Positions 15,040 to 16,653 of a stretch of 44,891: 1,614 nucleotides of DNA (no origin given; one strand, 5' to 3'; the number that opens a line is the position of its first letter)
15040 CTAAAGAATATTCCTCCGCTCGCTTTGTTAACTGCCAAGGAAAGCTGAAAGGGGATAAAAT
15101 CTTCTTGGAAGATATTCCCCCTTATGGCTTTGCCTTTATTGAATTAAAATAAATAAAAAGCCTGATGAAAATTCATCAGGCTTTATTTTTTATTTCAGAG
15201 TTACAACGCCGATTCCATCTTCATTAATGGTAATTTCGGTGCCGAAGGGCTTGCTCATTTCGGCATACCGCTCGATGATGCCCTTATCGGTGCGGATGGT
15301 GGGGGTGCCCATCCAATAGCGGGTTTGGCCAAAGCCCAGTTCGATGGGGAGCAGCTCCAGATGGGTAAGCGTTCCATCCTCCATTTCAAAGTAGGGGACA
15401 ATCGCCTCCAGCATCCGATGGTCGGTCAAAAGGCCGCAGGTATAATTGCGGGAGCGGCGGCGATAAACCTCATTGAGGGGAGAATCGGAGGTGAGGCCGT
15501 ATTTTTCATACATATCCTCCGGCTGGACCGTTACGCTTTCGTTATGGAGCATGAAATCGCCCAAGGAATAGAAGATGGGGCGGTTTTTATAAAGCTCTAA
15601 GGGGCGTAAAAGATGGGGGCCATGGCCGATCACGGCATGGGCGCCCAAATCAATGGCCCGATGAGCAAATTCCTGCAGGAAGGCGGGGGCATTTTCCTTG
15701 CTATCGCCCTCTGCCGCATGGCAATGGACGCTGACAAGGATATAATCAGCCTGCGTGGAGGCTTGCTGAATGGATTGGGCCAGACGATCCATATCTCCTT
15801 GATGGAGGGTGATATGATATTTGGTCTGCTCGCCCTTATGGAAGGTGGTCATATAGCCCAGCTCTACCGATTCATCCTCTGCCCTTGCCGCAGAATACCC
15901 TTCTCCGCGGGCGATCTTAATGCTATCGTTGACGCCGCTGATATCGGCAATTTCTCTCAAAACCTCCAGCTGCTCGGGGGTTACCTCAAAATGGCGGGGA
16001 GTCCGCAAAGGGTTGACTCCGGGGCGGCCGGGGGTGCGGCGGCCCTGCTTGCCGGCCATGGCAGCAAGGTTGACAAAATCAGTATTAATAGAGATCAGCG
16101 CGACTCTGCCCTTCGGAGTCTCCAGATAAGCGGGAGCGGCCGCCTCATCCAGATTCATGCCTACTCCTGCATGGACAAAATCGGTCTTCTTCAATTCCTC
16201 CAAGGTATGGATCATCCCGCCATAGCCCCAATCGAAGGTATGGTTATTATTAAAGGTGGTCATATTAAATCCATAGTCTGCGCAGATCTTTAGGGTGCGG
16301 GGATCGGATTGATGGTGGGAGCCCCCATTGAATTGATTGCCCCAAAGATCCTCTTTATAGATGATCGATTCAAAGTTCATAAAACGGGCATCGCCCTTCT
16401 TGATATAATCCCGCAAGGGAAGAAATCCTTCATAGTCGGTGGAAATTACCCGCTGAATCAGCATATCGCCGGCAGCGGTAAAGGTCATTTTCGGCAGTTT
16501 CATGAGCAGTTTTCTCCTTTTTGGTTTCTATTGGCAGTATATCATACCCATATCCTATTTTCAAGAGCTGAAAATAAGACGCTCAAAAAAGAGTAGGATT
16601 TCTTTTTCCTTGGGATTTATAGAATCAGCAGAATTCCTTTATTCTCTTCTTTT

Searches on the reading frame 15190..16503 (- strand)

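Call 19: search_protein_families(library=pfam, proteins=[window:15190-16503:-], max_evalue=0.01)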
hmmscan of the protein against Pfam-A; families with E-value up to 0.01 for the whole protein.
window:15190-16503:- (437 aa): 1 family
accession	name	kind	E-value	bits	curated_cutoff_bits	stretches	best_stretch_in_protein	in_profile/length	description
PF09587.15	PGA_cap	-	8.5e-50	170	27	1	8-318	2-252/255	Bacterial capsule synthesis protein PGA_cap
